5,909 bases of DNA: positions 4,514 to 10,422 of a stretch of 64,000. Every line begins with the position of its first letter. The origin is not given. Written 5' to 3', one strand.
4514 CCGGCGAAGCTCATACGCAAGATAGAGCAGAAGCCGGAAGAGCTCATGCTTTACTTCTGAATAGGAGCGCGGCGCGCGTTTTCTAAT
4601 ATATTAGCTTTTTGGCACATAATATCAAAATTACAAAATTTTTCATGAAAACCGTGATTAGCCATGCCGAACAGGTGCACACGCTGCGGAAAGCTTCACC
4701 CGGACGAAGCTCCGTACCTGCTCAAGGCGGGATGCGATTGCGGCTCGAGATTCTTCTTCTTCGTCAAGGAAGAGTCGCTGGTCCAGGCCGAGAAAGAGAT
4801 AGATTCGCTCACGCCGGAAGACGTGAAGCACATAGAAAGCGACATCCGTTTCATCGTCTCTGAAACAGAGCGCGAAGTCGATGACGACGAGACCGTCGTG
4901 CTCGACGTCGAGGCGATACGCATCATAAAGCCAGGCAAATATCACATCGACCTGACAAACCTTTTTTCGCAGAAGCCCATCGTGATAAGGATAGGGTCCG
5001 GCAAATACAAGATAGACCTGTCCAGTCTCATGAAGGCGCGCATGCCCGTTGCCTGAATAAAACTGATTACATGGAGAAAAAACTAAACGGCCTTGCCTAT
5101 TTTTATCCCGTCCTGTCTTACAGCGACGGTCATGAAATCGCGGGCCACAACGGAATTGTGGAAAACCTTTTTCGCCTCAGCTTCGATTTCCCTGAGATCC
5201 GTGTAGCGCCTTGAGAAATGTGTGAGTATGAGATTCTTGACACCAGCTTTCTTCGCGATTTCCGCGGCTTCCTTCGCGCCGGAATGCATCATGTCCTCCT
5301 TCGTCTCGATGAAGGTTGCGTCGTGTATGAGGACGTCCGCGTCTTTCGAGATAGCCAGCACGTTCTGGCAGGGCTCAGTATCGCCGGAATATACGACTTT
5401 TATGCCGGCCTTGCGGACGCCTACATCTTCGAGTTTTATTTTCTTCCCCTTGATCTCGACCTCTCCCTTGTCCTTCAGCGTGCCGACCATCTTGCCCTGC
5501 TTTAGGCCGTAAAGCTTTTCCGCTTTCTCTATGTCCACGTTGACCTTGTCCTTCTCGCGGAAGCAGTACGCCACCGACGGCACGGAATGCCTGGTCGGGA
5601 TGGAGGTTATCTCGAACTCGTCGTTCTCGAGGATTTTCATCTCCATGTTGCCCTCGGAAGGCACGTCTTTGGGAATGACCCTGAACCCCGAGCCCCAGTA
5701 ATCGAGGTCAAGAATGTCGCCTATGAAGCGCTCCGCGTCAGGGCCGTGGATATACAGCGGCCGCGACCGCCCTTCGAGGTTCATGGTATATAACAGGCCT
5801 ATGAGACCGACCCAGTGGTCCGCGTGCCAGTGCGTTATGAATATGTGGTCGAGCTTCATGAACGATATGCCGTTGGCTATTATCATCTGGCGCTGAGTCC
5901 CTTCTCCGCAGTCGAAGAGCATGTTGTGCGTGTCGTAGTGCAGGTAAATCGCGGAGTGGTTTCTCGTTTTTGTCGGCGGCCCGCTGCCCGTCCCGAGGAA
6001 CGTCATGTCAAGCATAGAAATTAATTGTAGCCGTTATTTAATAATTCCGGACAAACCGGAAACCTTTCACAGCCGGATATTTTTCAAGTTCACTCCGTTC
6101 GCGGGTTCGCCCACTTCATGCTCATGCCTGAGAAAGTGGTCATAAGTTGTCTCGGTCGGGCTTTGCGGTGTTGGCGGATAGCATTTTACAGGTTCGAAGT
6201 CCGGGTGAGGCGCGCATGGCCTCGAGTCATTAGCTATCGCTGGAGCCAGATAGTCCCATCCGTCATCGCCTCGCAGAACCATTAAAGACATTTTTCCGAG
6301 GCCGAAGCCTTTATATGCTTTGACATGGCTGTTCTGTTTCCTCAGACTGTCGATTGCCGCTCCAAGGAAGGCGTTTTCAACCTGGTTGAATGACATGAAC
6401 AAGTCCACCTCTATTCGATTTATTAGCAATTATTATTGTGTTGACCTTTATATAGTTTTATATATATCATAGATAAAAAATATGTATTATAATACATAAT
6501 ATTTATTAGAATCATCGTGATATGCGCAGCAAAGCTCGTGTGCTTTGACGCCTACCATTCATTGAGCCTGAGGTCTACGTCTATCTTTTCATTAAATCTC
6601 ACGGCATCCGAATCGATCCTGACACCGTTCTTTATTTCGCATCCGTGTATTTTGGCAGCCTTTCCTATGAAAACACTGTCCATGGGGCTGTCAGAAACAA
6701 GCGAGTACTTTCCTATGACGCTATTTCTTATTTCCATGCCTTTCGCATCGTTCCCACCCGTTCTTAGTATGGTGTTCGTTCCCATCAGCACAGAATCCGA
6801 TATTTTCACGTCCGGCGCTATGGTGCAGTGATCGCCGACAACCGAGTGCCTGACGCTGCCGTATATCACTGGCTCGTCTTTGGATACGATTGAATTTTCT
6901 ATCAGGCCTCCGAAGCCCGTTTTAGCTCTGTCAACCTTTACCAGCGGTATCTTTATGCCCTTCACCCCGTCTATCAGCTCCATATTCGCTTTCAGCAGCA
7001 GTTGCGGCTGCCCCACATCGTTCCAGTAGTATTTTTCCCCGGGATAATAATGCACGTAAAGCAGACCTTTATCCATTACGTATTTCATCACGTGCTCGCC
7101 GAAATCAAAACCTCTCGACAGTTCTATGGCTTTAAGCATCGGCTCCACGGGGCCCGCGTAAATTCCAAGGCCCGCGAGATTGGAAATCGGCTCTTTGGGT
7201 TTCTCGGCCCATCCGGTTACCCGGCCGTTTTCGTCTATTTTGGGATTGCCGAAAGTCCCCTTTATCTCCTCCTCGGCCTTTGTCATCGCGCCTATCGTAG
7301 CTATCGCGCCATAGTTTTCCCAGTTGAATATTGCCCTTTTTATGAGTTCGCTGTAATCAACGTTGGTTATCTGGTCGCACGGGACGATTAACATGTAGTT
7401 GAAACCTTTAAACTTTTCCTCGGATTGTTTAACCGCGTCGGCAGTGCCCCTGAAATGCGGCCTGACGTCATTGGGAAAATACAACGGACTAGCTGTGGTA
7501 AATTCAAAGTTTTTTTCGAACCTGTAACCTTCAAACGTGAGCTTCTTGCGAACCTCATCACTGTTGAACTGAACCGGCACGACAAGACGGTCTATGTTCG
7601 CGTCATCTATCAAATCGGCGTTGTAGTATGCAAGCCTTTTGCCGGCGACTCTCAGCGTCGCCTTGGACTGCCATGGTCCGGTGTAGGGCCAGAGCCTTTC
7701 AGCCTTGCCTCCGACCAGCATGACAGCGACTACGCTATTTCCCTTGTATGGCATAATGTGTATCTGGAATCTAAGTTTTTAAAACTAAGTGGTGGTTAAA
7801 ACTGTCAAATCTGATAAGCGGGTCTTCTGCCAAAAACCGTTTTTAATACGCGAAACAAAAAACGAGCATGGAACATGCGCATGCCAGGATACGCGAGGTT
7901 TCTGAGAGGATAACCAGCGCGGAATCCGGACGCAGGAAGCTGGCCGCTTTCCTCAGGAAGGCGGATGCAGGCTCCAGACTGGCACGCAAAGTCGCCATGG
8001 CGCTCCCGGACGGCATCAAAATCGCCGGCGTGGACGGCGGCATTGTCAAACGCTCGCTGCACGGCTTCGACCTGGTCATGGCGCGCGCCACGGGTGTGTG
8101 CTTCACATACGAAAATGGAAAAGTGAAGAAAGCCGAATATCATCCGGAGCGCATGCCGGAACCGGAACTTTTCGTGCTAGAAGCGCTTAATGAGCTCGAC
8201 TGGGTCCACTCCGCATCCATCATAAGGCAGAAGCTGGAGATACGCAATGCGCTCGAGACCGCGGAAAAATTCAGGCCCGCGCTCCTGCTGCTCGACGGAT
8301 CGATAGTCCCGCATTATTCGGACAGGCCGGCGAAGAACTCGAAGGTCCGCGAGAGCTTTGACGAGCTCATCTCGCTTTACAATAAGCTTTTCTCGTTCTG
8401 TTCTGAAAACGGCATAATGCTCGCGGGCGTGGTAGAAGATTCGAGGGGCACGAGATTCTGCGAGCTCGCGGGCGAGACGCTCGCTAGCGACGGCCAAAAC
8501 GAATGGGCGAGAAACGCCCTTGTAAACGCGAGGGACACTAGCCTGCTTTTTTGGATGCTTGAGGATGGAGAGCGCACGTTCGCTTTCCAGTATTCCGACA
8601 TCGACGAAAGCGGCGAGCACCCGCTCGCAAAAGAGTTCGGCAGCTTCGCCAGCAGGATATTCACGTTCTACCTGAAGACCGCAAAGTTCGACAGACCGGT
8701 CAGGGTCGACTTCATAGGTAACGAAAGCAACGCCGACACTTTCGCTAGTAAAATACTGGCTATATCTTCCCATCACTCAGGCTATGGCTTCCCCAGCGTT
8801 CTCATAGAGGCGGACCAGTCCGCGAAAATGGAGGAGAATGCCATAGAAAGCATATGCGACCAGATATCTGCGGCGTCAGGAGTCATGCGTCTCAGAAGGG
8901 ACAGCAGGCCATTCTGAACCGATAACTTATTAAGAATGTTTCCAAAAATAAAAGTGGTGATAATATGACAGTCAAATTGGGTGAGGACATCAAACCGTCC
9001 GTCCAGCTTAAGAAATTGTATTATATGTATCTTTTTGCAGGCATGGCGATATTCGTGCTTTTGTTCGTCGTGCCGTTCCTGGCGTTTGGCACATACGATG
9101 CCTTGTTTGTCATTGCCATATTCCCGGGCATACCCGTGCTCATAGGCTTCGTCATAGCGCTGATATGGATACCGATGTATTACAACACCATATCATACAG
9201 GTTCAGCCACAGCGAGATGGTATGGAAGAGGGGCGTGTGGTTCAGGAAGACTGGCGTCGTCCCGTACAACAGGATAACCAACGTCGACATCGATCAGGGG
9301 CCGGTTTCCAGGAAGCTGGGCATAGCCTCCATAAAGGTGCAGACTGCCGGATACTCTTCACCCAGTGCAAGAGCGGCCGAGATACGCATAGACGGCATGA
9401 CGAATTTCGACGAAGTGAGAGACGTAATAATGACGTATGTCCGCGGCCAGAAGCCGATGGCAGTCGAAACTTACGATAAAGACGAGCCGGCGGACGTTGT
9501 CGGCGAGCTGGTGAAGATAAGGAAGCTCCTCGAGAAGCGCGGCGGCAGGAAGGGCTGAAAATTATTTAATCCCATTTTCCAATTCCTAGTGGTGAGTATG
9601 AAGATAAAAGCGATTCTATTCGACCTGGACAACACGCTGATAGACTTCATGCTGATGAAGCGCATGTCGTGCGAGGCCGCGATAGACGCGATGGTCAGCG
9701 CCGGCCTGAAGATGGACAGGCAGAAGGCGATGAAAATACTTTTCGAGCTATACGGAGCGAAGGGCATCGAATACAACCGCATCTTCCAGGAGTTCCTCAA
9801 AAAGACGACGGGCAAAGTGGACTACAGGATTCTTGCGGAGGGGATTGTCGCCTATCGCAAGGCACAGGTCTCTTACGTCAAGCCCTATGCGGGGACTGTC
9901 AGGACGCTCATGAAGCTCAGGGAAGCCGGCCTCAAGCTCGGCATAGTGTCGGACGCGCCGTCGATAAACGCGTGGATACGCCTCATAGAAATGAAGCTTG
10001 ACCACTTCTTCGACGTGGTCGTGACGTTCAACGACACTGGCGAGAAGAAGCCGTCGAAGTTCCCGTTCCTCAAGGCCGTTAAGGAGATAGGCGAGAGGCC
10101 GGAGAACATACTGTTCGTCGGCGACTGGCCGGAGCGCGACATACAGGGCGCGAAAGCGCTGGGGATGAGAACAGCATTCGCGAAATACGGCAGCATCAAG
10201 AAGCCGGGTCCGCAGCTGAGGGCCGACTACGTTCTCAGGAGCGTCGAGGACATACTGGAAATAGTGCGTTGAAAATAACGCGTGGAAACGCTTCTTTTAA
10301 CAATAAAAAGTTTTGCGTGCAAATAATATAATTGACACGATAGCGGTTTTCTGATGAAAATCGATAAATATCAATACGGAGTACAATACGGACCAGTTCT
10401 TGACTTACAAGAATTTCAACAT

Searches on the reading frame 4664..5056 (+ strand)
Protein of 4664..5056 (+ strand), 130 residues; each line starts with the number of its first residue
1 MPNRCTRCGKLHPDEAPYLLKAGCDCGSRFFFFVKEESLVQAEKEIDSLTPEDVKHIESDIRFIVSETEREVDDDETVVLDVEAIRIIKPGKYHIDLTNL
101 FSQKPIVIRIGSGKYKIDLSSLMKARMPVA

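Call 52: search_protein_families(library=pfam, proteins=[window:4664-5056:+], max_evalue=0.00001)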
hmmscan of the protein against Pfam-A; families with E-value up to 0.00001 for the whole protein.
window:4664-5056:+ (130 aa): 1 family
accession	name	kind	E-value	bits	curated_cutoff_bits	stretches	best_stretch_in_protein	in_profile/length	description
PF09845.14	OapC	-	8.3e-21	75.1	23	1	2-124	1-132/133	Origin-associated protein OapC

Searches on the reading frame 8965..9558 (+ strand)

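Call 52: search_protein_families(library=pfam, proteins=[window:8965-9558:+], max_evalue=0.00001)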
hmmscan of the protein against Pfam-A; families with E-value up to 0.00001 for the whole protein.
window:8965-9558:+ (197 aa): 2 families
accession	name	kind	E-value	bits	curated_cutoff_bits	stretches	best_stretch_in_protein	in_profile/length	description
PF03703.20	bPH_2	-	5.1e-18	65.5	22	1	73-154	1-77/78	Bacterial PH domain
PF24649.1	DUF7642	-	8.1e-06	26.2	27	0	75-158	14-94/100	Domain of unknown function (DUF7642)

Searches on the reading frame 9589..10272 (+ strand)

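Call 53: search_protein_families(library=pfam, proteins=[window:9589-10272:+], max_evalue=0.00001)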
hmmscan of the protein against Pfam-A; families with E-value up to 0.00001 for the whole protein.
window:9589-10272:+ (227 aa): 4 families
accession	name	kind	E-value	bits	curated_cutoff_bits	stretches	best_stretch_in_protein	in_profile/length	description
PF13419.12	HAD_2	-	1.8e-28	100.3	23.8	1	9-197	1-177/178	Haloacid dehalogenase-like hydrolase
PF00702.32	Hydrolase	-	1.6e-27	97.6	26.4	1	6-192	1-191/191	haloacid dehalogenase-like hydrolase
PF13242.12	Hydrolase_like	-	1e-10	41.8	22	1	154-221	4-74/75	HAD-hyrolase-like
PF12710.13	HAD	-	8e-06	26.8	27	1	9-181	1-182/189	haloacid dehalogenase-like hydrolase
